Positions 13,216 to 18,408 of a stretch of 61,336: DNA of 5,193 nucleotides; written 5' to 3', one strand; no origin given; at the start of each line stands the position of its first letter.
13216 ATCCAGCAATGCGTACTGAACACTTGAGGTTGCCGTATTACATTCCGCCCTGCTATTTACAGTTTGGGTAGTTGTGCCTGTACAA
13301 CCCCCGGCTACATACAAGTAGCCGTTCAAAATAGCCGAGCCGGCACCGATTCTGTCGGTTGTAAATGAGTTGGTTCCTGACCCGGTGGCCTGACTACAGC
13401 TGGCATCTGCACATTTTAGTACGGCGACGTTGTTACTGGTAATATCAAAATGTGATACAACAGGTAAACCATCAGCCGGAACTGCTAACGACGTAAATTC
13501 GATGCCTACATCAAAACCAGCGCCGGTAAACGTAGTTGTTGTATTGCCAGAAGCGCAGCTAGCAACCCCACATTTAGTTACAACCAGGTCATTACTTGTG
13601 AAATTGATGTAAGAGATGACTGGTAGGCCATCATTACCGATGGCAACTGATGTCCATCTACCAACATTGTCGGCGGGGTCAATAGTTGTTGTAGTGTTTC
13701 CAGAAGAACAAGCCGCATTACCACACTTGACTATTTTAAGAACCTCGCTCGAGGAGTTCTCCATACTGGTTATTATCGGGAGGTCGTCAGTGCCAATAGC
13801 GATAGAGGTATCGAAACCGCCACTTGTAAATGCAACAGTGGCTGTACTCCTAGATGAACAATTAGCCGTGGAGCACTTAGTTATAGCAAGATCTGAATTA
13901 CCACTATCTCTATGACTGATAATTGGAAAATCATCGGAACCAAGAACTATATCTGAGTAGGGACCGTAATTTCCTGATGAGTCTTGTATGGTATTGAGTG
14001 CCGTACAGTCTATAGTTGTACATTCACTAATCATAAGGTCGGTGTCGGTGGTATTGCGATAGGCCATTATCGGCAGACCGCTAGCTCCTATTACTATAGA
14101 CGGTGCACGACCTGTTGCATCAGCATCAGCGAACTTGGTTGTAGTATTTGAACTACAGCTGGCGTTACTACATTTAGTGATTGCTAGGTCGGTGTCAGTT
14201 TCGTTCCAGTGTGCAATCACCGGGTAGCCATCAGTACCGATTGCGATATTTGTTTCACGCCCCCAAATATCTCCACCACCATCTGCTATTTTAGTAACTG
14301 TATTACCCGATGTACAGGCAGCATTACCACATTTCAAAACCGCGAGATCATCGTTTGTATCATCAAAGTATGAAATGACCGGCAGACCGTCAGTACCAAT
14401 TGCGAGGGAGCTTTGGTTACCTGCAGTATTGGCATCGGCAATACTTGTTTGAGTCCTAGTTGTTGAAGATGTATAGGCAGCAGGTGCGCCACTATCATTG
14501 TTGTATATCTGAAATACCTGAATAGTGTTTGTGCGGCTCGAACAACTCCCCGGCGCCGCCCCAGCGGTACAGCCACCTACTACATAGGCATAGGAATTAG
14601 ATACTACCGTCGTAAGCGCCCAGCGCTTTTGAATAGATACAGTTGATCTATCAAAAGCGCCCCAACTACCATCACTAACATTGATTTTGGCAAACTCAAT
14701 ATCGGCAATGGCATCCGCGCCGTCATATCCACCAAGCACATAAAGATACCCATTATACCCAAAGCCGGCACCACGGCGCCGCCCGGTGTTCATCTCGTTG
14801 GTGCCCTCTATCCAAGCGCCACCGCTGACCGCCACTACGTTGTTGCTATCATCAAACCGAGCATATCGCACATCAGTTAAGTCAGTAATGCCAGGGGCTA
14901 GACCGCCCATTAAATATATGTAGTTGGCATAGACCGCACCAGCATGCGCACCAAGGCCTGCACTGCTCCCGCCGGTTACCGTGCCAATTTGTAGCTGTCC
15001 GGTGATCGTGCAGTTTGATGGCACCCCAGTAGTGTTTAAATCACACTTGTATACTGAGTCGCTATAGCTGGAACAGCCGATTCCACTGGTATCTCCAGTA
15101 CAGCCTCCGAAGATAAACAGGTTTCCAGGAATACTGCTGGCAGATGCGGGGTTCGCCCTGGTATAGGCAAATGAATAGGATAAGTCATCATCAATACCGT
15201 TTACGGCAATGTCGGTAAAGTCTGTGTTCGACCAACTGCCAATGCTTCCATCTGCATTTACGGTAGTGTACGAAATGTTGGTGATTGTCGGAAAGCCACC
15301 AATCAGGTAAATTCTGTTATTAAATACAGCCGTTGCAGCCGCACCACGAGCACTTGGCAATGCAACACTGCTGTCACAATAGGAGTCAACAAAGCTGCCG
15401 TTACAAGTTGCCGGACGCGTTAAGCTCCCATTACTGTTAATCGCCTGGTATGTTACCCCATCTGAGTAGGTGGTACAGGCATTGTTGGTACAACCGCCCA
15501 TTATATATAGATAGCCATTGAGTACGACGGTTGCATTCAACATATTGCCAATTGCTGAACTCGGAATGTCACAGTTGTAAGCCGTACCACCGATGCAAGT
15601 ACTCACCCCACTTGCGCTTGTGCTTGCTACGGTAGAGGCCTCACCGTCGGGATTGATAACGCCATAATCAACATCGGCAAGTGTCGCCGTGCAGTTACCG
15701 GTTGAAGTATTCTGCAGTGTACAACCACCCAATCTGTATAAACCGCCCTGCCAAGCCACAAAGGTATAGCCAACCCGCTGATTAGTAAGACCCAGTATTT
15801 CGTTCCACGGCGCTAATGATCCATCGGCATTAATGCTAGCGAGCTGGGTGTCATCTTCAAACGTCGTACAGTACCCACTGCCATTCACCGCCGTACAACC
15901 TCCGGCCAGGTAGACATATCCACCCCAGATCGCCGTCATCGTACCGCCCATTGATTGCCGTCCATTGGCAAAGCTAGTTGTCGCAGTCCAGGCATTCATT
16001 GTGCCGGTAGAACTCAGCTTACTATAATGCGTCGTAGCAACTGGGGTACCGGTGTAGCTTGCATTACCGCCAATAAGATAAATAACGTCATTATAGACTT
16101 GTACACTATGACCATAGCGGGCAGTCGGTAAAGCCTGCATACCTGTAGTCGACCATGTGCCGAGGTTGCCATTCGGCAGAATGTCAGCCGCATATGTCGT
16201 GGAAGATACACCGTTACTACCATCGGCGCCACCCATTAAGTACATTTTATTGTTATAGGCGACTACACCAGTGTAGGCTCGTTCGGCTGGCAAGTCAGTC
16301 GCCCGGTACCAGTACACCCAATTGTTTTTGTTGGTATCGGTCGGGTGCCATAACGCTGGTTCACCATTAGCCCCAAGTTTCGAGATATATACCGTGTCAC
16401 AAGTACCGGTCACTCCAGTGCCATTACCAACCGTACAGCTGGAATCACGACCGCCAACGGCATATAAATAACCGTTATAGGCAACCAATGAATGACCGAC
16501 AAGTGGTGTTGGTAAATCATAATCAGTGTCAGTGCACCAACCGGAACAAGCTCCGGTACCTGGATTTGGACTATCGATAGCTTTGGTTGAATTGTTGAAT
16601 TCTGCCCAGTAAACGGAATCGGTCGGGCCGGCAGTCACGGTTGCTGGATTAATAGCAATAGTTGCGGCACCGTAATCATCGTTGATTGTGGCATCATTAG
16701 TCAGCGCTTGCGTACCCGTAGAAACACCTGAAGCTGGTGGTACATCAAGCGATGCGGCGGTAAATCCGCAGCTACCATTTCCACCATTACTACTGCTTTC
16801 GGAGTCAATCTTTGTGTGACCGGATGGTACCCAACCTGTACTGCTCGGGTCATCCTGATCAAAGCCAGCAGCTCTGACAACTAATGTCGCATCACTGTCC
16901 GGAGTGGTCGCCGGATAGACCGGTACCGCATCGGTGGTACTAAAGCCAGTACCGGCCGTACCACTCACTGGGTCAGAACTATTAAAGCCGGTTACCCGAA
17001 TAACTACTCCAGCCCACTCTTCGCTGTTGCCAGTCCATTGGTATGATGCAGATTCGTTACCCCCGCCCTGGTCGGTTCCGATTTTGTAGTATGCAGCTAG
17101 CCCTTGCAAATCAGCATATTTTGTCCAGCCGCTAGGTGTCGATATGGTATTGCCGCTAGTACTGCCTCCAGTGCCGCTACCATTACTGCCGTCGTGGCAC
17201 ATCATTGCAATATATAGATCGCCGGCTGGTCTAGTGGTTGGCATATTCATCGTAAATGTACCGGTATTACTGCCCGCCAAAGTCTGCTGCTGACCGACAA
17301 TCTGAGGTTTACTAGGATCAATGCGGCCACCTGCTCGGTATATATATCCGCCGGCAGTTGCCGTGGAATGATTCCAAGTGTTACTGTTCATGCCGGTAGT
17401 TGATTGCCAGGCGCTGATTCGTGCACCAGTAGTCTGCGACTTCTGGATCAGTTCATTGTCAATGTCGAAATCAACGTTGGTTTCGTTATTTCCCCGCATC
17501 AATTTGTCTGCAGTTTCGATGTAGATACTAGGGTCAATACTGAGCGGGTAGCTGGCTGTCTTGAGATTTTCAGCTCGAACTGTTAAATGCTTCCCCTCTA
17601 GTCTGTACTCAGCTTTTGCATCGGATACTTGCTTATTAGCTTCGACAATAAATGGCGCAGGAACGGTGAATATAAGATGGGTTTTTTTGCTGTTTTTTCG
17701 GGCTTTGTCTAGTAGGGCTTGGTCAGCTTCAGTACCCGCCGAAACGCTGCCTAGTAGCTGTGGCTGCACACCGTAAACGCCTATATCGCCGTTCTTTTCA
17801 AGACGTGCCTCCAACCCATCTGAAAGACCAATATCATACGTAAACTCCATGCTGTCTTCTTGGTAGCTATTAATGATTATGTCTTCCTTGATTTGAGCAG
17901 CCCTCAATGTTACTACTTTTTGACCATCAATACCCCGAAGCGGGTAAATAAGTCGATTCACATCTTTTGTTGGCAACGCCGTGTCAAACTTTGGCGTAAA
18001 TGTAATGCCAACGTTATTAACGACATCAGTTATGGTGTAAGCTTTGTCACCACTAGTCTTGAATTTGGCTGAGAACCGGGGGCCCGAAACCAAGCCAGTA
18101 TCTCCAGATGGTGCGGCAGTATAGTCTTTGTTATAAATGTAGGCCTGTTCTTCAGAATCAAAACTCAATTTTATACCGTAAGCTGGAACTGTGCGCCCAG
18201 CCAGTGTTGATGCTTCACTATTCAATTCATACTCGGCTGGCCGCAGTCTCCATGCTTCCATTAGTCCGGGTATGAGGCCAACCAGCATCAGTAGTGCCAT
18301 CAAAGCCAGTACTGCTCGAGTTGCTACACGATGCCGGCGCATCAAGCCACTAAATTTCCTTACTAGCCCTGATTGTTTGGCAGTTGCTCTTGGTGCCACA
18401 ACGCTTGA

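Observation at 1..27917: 28-kb single-strand island of giant anchored surface proteins, glycan-active enzymes and an orphan ketosynthase operon, starting right after the rplU terminator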

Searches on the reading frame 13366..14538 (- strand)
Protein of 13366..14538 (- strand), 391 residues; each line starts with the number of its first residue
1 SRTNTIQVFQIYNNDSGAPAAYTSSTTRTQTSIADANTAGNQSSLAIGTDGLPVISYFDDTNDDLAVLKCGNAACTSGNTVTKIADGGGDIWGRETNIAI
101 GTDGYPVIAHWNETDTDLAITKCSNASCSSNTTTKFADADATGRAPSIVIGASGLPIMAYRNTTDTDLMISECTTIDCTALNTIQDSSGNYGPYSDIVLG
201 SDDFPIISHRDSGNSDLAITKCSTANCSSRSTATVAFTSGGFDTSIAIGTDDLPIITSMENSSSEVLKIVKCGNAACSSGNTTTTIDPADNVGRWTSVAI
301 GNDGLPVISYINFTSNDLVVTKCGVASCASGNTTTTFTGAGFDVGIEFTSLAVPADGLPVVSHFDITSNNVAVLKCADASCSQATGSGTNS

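Call 52: search_protein_families(library=pfam, proteins=[window:13366-14538:-], max_evalue=1)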
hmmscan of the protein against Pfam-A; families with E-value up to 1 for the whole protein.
window:13366-14538:- (391 aa): 2 families
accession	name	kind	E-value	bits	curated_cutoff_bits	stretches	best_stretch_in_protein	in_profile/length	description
PF02748.20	PyrI_C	-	0.06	13.6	23.4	0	266-281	2-17/48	Aspartate carbamoyltransferase regulatory chain, metal binding domain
PF05522.16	Metallothio_6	-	0.5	11.3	23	0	65-80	34-49/65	Metallothionein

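Call 100: search_solved_structures(query=window:13366-14448:-, max_evalue=1)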
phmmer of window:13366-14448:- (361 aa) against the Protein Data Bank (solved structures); distinct sequences matched with E-value up to 1: 0.

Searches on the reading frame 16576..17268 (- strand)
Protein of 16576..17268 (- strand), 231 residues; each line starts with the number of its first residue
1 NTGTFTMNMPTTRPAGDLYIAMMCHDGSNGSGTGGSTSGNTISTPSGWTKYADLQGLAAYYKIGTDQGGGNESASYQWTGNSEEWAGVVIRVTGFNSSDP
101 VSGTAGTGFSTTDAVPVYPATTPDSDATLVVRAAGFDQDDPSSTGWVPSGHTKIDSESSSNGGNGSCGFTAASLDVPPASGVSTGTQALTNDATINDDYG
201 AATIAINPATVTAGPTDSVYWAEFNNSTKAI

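Call 52: search_protein_families(library=pfam, proteins=[window:16576-17268:-], max_evalue=1)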
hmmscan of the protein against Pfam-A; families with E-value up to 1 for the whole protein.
window:16576-17268:- (231 aa): 1 family
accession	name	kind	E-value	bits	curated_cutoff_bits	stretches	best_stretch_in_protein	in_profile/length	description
PF19181.5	DUF5863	-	0.34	11.1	25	1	75-127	96-148/169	Family of unknown function (DUF5863)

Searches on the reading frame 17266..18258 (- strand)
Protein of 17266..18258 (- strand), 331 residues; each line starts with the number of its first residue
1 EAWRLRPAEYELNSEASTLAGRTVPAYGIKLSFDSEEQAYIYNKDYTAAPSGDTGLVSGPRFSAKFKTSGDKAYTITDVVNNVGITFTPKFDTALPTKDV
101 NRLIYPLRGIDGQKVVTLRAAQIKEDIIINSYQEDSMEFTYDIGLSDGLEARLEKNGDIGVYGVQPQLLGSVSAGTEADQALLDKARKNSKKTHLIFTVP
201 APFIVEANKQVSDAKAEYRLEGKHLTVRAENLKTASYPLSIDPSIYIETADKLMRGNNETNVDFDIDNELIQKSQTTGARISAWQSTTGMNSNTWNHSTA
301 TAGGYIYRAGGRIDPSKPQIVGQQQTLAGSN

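Call 52: search_protein_families(library=pfam, proteins=[window:17266-18258:-], max_evalue=1)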
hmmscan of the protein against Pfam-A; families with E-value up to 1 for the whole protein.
window:17266-18258:- (331 aa): 1 family
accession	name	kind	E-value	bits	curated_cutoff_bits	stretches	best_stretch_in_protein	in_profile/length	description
PF13964.12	Kelch_6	-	0.081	13.4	25.3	1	295-318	3-26/50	Kelch motif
